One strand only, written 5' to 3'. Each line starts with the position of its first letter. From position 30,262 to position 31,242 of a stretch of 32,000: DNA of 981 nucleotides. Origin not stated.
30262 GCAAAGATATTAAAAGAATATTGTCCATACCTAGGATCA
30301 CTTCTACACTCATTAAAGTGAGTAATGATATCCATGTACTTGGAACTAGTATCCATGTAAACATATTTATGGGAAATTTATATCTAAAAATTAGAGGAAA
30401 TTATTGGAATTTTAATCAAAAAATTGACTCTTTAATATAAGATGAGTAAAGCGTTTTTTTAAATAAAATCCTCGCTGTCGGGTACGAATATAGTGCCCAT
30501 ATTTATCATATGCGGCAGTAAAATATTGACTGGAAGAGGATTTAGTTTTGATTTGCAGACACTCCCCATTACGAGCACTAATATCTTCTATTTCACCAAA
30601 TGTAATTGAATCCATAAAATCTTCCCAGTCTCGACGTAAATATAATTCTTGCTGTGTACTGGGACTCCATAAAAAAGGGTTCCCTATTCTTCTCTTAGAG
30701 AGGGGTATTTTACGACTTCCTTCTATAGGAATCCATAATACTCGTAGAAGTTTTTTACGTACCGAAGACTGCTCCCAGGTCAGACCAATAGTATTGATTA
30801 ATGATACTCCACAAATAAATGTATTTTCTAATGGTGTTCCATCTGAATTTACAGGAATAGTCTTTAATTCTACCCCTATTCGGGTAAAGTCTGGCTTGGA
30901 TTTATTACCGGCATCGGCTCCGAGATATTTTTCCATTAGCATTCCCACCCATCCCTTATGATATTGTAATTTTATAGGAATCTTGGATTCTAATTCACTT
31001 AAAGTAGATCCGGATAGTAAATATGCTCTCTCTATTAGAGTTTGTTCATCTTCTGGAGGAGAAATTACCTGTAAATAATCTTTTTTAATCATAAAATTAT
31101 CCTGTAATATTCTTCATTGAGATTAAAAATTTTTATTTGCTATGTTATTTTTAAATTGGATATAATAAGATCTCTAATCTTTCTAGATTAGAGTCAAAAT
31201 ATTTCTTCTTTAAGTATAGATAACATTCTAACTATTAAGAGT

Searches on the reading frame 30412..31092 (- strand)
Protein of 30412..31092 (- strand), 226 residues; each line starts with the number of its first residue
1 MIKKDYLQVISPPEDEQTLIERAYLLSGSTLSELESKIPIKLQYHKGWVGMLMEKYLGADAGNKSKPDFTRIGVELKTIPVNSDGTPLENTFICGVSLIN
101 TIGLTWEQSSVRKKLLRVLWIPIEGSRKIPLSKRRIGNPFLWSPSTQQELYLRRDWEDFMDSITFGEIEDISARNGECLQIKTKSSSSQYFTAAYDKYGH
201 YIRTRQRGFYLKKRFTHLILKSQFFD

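Call 9: search_protein_families(library=ncbifam, proteins=[window:30412-31092:-], max_evalue=1e-20)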
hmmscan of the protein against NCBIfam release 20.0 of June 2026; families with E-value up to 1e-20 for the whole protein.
window:30412-31092:- (226 aa): 2 families
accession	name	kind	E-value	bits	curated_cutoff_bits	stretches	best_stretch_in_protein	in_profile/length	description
NF003458.0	PRK05070.1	equivalog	1.1e-85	286.2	243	1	10-224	3-221/223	DNA mismatch repair endonuclease MutH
TIGR02248.1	mutH_TIGR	equivalog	1.1e-75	253.5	229.9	1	13-223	2-216/217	DNA mismatch repair endonuclease MutH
